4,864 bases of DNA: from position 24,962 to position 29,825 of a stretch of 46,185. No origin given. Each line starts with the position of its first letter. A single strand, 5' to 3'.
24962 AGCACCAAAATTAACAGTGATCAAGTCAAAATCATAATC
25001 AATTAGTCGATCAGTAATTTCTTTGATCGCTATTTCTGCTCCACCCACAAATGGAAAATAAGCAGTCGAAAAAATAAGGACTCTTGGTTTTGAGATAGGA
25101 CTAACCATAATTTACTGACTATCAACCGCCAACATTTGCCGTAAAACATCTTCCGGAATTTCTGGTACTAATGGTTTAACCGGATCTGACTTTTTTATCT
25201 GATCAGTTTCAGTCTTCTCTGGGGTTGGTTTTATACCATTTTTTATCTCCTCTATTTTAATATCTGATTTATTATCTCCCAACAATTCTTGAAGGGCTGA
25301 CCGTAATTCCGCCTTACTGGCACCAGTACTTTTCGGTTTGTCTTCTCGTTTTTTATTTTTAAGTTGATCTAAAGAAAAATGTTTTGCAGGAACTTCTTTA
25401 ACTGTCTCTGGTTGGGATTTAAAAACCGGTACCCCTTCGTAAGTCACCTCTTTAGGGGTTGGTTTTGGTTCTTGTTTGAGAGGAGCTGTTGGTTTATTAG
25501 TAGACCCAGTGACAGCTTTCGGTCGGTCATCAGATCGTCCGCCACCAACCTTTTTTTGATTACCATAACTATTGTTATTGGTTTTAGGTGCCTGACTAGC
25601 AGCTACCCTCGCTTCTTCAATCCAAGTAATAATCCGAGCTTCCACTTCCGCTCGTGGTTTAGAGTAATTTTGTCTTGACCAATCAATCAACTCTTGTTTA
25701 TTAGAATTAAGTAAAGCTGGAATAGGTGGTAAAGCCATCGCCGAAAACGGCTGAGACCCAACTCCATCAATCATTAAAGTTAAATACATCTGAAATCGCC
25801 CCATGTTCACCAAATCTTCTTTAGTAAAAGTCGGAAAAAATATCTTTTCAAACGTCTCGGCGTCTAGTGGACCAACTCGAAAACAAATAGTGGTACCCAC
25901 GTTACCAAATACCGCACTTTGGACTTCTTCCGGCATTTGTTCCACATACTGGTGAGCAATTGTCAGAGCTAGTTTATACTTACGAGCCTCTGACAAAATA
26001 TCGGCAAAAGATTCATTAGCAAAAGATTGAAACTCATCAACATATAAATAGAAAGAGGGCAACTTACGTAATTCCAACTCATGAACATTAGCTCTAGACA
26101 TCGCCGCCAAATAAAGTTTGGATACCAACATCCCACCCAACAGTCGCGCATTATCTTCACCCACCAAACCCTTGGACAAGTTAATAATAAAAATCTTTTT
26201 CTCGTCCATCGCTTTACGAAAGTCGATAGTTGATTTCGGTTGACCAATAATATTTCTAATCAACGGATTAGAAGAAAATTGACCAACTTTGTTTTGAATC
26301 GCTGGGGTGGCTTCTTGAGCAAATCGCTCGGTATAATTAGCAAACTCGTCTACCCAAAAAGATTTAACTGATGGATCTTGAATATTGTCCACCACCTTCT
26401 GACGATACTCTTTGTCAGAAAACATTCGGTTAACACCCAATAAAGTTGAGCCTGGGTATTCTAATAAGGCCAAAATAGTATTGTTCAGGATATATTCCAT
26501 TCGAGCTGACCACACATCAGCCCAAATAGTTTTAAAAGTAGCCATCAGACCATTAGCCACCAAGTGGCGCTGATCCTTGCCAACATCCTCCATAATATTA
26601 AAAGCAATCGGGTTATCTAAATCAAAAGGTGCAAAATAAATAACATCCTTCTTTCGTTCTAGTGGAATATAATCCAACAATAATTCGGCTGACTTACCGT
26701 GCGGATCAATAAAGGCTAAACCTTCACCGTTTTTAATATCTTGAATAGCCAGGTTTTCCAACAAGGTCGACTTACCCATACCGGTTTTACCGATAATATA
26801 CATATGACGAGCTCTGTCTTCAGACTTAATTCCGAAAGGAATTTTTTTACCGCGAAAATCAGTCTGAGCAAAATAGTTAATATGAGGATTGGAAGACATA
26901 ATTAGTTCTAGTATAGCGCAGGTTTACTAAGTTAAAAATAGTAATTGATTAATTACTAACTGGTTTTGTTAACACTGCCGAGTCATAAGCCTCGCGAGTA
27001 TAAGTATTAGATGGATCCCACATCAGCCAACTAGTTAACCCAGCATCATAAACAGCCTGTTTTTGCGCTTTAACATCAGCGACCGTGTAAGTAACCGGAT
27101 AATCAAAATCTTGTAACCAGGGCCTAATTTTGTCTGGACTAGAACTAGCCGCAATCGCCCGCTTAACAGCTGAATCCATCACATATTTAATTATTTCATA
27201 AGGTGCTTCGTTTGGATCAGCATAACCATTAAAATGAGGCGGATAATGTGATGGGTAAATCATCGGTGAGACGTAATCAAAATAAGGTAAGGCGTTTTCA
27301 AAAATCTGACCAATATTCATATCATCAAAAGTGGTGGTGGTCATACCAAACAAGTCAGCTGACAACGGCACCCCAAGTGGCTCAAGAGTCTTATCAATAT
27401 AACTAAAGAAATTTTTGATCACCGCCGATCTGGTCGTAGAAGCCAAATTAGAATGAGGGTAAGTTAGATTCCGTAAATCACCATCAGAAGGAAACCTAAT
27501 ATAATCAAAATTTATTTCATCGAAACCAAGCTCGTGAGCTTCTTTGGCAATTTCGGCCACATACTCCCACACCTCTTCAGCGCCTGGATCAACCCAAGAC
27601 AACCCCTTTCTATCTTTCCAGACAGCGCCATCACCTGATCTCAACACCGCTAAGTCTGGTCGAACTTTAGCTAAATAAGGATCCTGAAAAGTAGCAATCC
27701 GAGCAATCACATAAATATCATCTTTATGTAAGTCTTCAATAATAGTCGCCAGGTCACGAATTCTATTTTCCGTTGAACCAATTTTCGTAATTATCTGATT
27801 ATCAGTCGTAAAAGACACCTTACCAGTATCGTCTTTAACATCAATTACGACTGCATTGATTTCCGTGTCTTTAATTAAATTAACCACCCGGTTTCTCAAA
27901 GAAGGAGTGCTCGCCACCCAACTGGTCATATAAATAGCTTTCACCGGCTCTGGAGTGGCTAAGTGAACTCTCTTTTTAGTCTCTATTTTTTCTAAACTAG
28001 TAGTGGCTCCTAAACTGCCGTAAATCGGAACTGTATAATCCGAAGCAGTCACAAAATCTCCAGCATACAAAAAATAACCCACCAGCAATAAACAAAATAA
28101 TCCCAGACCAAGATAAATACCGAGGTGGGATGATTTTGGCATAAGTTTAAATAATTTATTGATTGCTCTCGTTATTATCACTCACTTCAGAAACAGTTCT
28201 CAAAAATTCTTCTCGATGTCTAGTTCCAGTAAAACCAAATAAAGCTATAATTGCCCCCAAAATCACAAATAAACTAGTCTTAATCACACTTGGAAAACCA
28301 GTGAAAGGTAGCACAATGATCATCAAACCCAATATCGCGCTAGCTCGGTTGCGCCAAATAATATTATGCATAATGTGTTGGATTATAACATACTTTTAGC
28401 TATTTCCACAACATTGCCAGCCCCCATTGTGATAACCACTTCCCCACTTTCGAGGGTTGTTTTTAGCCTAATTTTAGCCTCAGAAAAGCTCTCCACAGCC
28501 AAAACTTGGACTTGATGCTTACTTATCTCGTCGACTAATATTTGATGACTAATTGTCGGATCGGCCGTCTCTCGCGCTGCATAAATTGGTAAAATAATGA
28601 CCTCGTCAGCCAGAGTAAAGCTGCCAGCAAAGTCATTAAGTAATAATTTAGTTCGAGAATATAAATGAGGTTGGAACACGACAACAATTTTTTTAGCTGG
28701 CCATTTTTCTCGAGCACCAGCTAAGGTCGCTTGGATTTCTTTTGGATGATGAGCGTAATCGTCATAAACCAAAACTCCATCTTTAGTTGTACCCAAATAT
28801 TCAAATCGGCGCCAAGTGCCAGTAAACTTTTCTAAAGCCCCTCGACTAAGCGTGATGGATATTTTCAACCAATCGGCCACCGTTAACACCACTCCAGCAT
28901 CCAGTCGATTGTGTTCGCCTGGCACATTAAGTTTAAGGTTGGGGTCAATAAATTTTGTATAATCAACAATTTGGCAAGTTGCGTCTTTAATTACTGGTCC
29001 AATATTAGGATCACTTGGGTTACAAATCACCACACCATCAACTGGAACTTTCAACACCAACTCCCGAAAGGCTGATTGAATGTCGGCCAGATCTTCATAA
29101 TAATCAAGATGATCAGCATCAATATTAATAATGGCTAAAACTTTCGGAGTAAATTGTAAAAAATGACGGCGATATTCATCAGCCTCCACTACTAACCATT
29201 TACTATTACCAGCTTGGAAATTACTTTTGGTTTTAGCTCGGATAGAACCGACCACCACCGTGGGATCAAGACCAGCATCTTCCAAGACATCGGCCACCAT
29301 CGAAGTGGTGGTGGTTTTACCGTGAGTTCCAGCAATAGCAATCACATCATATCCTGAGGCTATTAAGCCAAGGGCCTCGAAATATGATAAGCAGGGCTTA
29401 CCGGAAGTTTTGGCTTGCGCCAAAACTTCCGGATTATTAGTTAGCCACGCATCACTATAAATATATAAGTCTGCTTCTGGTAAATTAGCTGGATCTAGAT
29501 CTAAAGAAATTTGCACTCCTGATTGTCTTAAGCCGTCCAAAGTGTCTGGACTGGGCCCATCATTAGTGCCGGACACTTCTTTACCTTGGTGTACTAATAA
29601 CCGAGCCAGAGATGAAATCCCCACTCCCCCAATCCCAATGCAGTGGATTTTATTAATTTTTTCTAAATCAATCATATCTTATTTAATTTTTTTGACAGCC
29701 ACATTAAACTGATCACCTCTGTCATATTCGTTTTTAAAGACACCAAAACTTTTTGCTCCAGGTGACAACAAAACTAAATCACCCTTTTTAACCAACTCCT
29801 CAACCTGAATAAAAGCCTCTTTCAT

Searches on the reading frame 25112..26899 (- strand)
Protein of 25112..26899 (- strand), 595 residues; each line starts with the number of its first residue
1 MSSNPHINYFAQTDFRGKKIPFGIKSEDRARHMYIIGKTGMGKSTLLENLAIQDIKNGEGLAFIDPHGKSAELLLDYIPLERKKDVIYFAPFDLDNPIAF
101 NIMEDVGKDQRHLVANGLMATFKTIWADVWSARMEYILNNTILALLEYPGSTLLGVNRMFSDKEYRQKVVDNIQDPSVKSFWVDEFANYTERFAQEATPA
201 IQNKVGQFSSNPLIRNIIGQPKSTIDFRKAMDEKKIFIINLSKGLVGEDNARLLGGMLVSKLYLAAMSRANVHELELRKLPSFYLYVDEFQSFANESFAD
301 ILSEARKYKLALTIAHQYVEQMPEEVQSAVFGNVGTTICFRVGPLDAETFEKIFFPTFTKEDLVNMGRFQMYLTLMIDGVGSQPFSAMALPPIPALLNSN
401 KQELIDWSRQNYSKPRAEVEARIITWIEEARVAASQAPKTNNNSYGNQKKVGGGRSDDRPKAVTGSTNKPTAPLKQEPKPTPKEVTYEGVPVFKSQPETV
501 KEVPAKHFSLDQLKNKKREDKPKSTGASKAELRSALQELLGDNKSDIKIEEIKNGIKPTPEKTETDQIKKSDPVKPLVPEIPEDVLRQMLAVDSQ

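Call 28: search_protein_families(library=pfam, proteins=[window:25112-26899:-], max_evalue=0.01)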
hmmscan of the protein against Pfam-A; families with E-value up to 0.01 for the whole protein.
window:25112-26899:- (595 aa): 7 families
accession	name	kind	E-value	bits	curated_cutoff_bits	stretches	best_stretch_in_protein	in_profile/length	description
PF10412.15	TrwB_AAD_bind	-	1.6e-08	34.3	20.5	1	19-344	6-312/387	Type IV secretion-system coupling protein DNA-binding domain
PF01935.23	DUF87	-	6.9e-06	26.8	23.2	1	18-243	10-203/220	Helicase HerA, central domain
PF12696.13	TraG-D_C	-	0.00011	22.5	22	1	284-351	3-73/126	TraM recognition site of TraD and TraG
PF13401.12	AAA_22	-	0.00013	22.7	27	1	29-67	4-42/130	AAA domain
PF25199.1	nSTAND_NTPase5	-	0.0049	17.1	34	0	25-112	36-125/145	Novel STAND NTPase 5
PF20720.3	nSTAND3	-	0.007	16.5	27.2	0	31-89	18-71/155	Novel STAND NTPase 3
PF00005.33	ABC_tran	-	0.0093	17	25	0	31-53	12-34/137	ABC transporter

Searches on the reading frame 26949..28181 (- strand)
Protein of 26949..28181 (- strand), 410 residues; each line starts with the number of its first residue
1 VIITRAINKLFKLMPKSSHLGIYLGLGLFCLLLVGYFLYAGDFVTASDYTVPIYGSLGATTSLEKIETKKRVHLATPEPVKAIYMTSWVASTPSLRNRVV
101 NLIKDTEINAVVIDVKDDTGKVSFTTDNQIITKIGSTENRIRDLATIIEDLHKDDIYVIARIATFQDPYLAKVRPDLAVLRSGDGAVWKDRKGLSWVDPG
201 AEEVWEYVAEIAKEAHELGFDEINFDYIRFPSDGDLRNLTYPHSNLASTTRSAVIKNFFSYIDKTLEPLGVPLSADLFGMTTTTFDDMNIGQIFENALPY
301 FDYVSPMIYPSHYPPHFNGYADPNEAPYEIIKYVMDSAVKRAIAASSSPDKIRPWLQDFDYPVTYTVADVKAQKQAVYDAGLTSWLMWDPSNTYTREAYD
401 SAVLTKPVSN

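Call 28: search_protein_families(library=pfam, proteins=[window:26949-28181:-], max_evalue=0.01)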
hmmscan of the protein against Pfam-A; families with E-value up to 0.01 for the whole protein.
window:26949-28181:- (410 aa): 2 families
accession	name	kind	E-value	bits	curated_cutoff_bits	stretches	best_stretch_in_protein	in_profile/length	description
PF13200.12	DUF4015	-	4e-104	348.5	27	1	82-394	1-313/313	Putative glycosyl hydrolase domain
PF14871.12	GHL6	-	0.0001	23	35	1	98-188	4-89/132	Hypothetical glycosyl hydrolase 6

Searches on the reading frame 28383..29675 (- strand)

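Call 28: search_protein_families(library=pfam, proteins=[window:28383-29675:-], max_evalue=0.01)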
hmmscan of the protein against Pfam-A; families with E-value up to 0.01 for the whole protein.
window:28383-29675:- (430 aa): 3 families
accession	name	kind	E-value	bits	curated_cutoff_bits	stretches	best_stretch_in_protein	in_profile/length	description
PF02875.26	Mur_ligase_C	-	1.2e-20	75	28.4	1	289-420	1-127/127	Mur ligase, glutamate ligase domain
PF08245.18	Mur_ligase_M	-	2.7e-17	63.8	24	1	114-239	1-145/200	Mur ligase middle domain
PF01225.30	Mur_ligase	-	3e-12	47.2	21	1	9-109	1-94/95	Mur ligase family, catalytic domain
